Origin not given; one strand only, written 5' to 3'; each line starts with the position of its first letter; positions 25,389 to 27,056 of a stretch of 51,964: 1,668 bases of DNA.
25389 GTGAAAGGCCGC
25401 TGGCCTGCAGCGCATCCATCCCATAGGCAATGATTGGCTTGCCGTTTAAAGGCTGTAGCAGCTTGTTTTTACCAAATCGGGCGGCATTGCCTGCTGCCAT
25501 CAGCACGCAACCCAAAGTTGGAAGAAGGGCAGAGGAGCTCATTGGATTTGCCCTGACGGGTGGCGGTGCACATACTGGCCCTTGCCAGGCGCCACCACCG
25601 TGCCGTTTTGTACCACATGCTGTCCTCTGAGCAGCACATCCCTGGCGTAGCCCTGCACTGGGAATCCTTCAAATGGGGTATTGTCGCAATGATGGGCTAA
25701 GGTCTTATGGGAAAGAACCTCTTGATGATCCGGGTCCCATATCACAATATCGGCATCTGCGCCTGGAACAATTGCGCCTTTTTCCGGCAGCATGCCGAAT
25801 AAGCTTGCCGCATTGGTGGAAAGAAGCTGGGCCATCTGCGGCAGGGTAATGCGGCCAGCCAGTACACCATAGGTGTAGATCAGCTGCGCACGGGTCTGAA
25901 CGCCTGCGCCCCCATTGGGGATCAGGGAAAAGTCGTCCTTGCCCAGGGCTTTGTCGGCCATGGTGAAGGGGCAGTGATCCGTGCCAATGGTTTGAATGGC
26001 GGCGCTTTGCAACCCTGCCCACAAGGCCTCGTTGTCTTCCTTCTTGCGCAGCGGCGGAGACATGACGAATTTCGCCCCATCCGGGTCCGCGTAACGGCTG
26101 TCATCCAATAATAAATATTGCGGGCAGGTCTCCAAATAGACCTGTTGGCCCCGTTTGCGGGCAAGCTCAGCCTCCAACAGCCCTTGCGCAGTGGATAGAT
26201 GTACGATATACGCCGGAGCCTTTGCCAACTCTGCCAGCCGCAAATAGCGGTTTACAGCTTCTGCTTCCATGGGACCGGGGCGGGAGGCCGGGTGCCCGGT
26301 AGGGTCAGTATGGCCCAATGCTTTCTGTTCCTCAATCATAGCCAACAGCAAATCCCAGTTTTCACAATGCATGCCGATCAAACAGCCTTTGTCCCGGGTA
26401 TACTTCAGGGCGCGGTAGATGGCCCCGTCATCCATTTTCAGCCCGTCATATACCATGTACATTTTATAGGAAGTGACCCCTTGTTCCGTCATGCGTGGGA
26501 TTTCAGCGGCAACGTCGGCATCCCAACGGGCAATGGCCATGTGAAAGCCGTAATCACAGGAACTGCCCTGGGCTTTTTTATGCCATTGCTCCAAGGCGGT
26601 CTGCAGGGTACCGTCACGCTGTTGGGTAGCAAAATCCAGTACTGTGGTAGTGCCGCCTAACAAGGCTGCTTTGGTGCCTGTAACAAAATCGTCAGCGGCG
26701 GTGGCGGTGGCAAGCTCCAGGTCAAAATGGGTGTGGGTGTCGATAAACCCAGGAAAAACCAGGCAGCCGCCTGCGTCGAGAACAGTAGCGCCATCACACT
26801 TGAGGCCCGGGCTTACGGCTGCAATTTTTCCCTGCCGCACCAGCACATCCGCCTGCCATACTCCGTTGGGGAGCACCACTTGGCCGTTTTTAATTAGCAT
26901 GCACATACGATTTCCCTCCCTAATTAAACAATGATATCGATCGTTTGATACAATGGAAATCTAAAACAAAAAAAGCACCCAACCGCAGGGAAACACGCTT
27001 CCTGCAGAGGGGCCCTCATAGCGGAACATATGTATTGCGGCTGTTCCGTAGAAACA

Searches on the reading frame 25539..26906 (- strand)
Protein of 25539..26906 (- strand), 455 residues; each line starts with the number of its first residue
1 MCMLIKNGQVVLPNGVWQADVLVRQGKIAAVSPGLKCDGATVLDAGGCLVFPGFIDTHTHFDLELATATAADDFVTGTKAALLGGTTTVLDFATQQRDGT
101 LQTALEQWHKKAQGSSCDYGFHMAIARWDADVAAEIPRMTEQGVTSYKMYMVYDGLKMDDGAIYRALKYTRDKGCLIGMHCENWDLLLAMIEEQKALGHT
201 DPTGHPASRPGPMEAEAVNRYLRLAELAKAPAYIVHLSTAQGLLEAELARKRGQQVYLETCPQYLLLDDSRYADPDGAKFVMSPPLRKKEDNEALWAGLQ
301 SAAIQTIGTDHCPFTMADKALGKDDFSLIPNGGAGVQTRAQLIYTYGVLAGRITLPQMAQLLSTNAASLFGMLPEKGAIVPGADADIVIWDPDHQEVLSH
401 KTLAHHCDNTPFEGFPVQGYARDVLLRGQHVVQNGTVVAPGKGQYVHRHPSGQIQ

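Call 5: search_protein_families(library=pfam, proteins=[window:25539-26906:-])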
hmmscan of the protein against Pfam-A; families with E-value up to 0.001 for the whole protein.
window:25539-26906:- (455 aa): 2 families
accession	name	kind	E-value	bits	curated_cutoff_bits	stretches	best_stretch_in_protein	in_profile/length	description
PF01979.26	Amidohydro_1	-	2.7e-26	93.1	25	1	49-428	1-342/345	Amidohydrolase family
PF07969.17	Amidohydro_3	-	4.8e-14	53.1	29.7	2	294-398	357-452/472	Amidohydrolase family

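Call 13: search_protein_families(library=ncbifam, proteins=[window:25539-26906:-])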
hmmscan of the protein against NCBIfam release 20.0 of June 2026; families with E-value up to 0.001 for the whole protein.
window:25539-26906:- (455 aa): 69 families (the best 25 are shown)
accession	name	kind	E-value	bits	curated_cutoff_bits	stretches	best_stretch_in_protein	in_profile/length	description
TIGR02033.1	D-hydantoinase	equivalog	2.8e-160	534.2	393.25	1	3-448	1-454/454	dihydropyrimidinase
NF009941.0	PRK13404.1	subfamily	2.2e-132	442.1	647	1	4-450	7-463/478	dihydropyrimidinase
TIGR03178.1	allantoinase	equivalog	1.8e-80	270.9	357.85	1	3-448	2-441/441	allantoinase AllB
NF004839.0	PRK06189.1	equivalog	1.5e-79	267.7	631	1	3-449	5-448/451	allantoinase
NF058539.1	ergo_uti2_ErtD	equivalog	6.6e-75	252.7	650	1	5-448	5-447/449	hydantoin-5-propionate amidohydrolase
TIGR00857.1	pyrC_multi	subfamily_domain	7e-68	229.5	279.05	1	17-434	4-411/412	dihydroorotase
NF006559.0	PRK09060.1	equivalog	2.7e-67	227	482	1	3-447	7-437/444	dihydroorotase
NF002668.0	PRK02382.1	equivalog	2.2e-61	207.9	452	1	6-447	9-427/436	dihydroorotase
NF005751.0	PRK07575.1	equivalog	6.6e-61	206.1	529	1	3-446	5-434/440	dihydroorotase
NF005960.0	PRK08044.1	equivalog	5.1e-59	200.2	688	1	3-449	5-451/453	allantoinase AllB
NF058538.1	ergo_util_ErtD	equivalog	1.1e-57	195.8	600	1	5-447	4-445/446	hydantoin-5-propionate amidohydrolase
NF006837.0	PRK09357.1-2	equivalog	2e-53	181.5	575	1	1-435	1-425/428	dihydroorotase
NF006836.0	PRK09357.1-1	equivalog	2.8e-53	181.2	538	1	11-438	9-430/432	dihydroorotase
NF006839.0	PRK09357.1-4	equivalog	8.5e-52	176.2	576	1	3-433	2-421/422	dihydroorotase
NF006688.0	PRK09236.1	equivalog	4.3e-49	167.5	535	1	3-445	4-439/444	dihydroorotase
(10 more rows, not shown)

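Call 17: find_homologous_proteins(query=window:25539-26906:-, max_evalue=1e-50)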
Query window:25539-26906:- (455 aa): 7728 proteins with E <= 1e-50 among 8000 candidates; the best 120 are listed.
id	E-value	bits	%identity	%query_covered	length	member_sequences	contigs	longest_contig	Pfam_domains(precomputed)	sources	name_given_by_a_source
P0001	0.0e+0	1055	100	100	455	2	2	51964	PF07969.18,PF01979.27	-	-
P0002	3.7e-205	700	68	99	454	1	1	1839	PF07969.18,PF01979.27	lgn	-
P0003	7.2e-200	683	68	98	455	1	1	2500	PF07969.18,PF01979.27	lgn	-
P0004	8.7e-199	679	67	100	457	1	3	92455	PF07969.18,PF01979.27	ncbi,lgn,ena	-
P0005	1.9e-197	675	67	99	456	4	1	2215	PF07969.18,PF01979.27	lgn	-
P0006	1.4e-193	662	65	98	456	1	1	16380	PF07969.18,PF01979.27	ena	-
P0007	1.4e-191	655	63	98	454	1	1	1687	PF07969.18,PF01979.27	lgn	-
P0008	5.8e-190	650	63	98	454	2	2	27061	PF07969.18,PF01979.27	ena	-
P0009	2.1e-189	648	64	98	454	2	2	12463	PF07969.18,PF01979.27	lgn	-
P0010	5.0e-189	647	64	98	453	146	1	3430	PF07969.18,PF01979.27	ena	-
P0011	5.3e-189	647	62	98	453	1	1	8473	PF07969.18,PF01979.27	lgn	-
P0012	7.7e-189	646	64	98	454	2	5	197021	PF07969.18,PF01979.27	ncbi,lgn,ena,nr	ncbi:MAG: dihydropyrimidinase [Clostridia bacterium]|nr:dihydropyrimidinase [Clostridia bacterium]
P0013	4.8e-188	644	62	100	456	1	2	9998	PF07969.18,PF01979.27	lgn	-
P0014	5.6e-188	644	64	98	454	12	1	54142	PF07969.18,PF01979.27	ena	-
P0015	7.0e-188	643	63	98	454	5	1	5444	PF07969.18,PF01979.27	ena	-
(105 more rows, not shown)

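Call 19: find_encoding_contigs(protein=P0004, flank=4000, max_places=3)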
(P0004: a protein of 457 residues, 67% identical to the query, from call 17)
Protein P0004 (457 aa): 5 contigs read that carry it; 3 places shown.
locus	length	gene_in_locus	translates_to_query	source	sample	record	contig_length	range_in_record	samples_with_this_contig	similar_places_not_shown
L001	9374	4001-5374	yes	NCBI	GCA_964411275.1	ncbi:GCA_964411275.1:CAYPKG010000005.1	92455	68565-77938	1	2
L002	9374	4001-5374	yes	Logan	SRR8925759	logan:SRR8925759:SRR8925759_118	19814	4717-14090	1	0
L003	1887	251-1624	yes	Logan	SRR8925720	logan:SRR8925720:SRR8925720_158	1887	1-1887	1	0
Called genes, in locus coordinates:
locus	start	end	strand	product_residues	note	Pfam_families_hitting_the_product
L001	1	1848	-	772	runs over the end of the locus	-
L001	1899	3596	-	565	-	PF01979:Amidohydro_1, PF07969:Amidohydro_3 (weak), PF13382:Adenine_deam_C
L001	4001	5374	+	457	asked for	PF01979:Amidohydro_1, PF07969:Amidohydro_3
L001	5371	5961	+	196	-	PF12804:NTP_transf_3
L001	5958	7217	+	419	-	PF07969:Amidohydro_3 (faint), PF01979:Amidohydro_1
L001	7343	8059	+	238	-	PF04029:2-ph_phosp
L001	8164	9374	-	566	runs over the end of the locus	PF00485:PRK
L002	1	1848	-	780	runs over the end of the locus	PF01315:Ald_Xan_dh_C, PF02738:MoCoBD_1, PF20256:MoCoBD_2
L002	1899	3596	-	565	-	PF01979:Amidohydro_1, PF07969:Amidohydro_3 (weak), PF13382:Adenine_deam_C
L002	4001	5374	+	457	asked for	PF01979:Amidohydro_1, PF07969:Amidohydro_3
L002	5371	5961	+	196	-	PF12804:NTP_transf_3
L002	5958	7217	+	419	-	PF07969:Amidohydro_3 (faint), PF01979:Amidohydro_1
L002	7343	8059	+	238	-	PF04029:2-ph_phosp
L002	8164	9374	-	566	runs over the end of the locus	PF00485:PRK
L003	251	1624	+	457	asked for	PF01979:Amidohydro_1, PF07969:Amidohydro_3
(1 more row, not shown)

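Call 20: find_encoding_contigs(protein=P0012, flank=4000, max_places=3)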
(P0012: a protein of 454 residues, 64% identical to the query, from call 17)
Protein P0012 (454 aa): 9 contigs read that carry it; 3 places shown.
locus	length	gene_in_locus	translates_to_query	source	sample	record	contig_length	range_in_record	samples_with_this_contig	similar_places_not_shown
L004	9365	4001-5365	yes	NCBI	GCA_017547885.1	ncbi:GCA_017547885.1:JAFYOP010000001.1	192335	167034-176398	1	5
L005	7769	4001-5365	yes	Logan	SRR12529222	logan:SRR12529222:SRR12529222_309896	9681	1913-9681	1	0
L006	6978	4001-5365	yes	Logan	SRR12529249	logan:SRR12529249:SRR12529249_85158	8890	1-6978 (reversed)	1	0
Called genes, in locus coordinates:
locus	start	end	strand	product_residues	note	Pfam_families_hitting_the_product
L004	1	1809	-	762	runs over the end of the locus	PF01315:Ald_Xan_dh_C, PF02738:MoCoBD_1, PF20256:MoCoBD_2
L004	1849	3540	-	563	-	PF01979:Amidohydro_1, PF07969:Amidohydro_3 (weak), PF13382:Adenine_deam_C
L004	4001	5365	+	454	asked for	PF07969:Amidohydro_3 (weak), PF01979:Amidohydro_1, PF07969:Amidohydro_3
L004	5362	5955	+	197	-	PF02348:CTP_transf_3 (weak), PF12804:NTP_transf_3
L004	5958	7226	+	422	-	PF01979:Amidohydro_1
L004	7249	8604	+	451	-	PF01979:Amidohydro_1, PF07969:Amidohydro_3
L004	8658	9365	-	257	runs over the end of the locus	PF04203:Sortase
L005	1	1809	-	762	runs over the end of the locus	PF01315:Ald_Xan_dh_C, PF02738:MoCoBD_1, PF20256:MoCoBD_2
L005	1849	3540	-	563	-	PF01979:Amidohydro_1, PF07969:Amidohydro_3 (weak), PF13382:Adenine_deam_C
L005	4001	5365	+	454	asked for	PF07969:Amidohydro_3 (weak), PF01979:Amidohydro_1, PF07969:Amidohydro_3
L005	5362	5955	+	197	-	PF02348:CTP_transf_3 (weak), PF12804:NTP_transf_3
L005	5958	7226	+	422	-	PF01979:Amidohydro_1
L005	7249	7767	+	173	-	?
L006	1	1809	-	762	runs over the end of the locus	PF01315:Ald_Xan_dh_C, PF02738:MoCoBD_1, PF20256:MoCoBD_2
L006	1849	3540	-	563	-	PF01979:Amidohydro_1, PF07969:Amidohydro_3 (weak), PF13382:Adenine_deam_C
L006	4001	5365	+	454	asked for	PF07969:Amidohydro_3 (weak), PF01979:Amidohydro_1, PF07969:Amidohydro_3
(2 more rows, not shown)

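Call 21: find_encoding_contigs(protein=P0006, flank=4000, max_places=3)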
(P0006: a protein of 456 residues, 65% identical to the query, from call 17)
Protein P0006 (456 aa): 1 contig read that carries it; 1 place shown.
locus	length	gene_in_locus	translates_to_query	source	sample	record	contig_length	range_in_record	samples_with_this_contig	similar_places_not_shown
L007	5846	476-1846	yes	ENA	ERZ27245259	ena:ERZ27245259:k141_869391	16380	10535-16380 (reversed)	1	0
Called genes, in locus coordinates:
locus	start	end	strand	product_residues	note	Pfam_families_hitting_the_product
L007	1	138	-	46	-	?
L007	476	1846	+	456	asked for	PF07969:Amidohydro_3 (weak), PF01979:Amidohydro_1, PF07969:Amidohydro_3 (weak)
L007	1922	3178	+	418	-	PF01979:Amidohydro_1, PF07969:Amidohydro_3 (weak)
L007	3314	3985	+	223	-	-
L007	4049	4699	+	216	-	PF13483:Lactamase_B_3, PF12706:Lactamase_B_2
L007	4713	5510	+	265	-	PF02673:BacA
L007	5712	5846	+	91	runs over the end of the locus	PF13740:ACT_6, PF01842:ACT (weak)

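Call 28: find_related_loci(query=A1, collection=genome_contigs, flank=3000)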
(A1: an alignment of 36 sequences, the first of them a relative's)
Query A1 (455 aa) in genome_contigs; peptide patterns used: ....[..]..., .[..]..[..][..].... (x = any residue, [..] = any of these).
600 stretches matched a pattern (row limit reached: there are more); 414 encode a relative of the query (tblastn E <= 1e-3); the best 80 are kept; 80 distinct loci.
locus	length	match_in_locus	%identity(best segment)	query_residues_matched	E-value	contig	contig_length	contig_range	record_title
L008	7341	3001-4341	62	4-450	0e+0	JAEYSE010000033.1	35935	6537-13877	MAG: Bacillota bacterium isolate OH_CBB_85 k127_1551013, whole genome shotgun sequence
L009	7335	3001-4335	62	3-449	0e+0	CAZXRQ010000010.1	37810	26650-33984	MAG TPA_asm: uncultured Oscillospiraceae bacterium isolate SRP263991_co7_192 genome assembly, contig: NODE_1274_length_3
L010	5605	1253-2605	59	1-451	0e+0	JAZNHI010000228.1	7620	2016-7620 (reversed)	MAG: Clostridia bacterium isolate T1900044694_TS20190160.MAGScoT_cleanbin_000005 SGB_1767_k141_1215504, whole genome sho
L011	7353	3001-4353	59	1-451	0e+0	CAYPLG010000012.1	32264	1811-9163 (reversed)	MAG TPA_asm: uncultured Oscillospiraceae bacterium isolate SRP192927_co4_343 genome assembly, contig: NODE_2165_length_3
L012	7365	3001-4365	56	1-455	6e-180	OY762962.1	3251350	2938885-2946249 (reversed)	MAG: Christensenellaceae bacterium isolate 71fbd196-4d72-4d9d-b023-dc0a1f92e7b0 genome assembly, chromosome: 1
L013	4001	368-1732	56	1-455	0e+0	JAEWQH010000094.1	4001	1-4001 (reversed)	MAG: Bacillota bacterium isolate OH_SBrB_17 k127_19136, whole genome shotgun sequence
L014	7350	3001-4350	58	1-450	2e-177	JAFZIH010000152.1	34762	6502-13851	MAG: Clostridia bacterium isolate RGIG7792 Water_buffalos_Reticulum-1__c701831, whole genome shotgun sequence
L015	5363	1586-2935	57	1-450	0e+0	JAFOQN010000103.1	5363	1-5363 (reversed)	MAG: Clostridia bacterium isolate RGIG707 Dairy_cattle_Omasum-2__c453951, whole genome shotgun sequence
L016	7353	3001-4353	57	1-451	1e-176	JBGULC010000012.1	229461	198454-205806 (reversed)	MAG: Christensenellales bacterium isolate ruminal_MAG_266 ruminal_MAG_266_contig_0012, whole genome shotgun sequence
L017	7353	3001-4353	59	1-451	0e+0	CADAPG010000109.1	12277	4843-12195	MAG: uncultured Clostridiales bacterium isolate RUG13494 genome assembly, contig: RUG13494_asm_109, whole genome shotgun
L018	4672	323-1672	58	1-450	0e+0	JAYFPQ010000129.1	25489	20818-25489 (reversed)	MAG: Christensenella sp. isolate CA_127_R1 c_CA_000000003059, whole genome shotgun sequence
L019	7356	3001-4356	52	1-448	6e-151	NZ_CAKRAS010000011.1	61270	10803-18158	MAG: uncultured Eubacterium sp. isolate REFINED_METABAT215_TOP10_CONTIGS_1500_ASSEMBLY_K77_MERGED__Hadza_MoBio_hadza-A-D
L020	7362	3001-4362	52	1-450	8e-150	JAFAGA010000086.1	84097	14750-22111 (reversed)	MAG: Bacillota bacterium isolate OH_SBlB_196 k127_67163, whole genome shotgun sequence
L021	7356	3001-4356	51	1-448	6e-149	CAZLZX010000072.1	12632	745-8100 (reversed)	MAG TPA_asm: uncultured Eubacterium sp. isolate SRP222994_co1_139 genome assembly, contig: NODE_10532_length_12632_cov_4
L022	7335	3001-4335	48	1-438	2e-146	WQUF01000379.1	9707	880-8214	MAG: Oscillospiraceae bacterium isolate Cu122P5bin16 JGI20166J26741_11883474, whole genome shotgun sequence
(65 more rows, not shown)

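Call 48: find_encoding_contigs(protein=P0001, flank=1500, max_places=4)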
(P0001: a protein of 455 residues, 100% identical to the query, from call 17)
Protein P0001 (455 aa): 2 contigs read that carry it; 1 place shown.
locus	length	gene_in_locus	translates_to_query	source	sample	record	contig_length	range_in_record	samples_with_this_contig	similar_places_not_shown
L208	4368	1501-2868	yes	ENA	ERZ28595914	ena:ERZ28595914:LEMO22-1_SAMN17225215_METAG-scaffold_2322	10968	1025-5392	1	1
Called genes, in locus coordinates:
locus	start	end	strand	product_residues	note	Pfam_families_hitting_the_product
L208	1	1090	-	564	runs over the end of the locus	PF01979:Amidohydro_1, PF07969:Amidohydro_3 (weak), PF01979:Amidohydro_1, PF07969:Amidohydro_3, PF13382:Adenine_deam_C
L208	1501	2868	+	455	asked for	PF01979:Amidohydro_1, PF07969:Amidohydro_3 (weak)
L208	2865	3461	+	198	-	PF12804:NTP_transf_3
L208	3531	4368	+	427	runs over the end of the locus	PF01979:Amidohydro_1, PF07969:Amidohydro_3 (faint)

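Call 49: find_encoding_contigs(protein=P0002, flank=1500, max_places=3)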
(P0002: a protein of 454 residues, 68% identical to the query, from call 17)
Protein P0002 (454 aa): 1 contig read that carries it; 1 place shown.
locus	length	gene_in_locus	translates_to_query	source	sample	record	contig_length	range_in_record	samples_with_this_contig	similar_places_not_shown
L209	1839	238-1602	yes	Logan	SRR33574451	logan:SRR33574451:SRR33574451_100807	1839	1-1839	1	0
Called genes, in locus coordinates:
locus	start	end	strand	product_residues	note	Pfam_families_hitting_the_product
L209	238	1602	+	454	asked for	PF07969:Amidohydro_3 (faint), PF01979:Amidohydro_1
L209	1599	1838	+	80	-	?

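Call 50: find_encoding_contigs(protein=P0003, flank=1500, max_places=3)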
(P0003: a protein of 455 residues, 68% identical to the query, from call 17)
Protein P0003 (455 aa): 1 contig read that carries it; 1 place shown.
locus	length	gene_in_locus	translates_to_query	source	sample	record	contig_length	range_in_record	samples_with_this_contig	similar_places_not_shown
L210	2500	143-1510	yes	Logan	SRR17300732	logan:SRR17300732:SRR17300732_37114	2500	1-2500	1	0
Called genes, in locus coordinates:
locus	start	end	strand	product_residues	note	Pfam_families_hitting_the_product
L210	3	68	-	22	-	?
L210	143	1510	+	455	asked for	PF01979:Amidohydro_1, PF07969:Amidohydro_3 (weak)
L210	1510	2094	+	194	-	PF12804:NTP_transf_3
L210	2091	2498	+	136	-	?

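Call 51: find_encoding_contigs(protein=P0005, flank=1500, max_places=3)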
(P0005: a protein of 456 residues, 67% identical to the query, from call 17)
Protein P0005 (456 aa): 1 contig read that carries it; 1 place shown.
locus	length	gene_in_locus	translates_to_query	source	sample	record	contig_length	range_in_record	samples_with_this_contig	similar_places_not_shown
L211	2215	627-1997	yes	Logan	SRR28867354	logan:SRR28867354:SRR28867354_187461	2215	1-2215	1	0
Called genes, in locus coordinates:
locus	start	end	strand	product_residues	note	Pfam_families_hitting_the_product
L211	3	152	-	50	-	?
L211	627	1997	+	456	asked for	PF07969:Amidohydro_3 (weak), PF01979:Amidohydro_1, PF07969:Amidohydro_3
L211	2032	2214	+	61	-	?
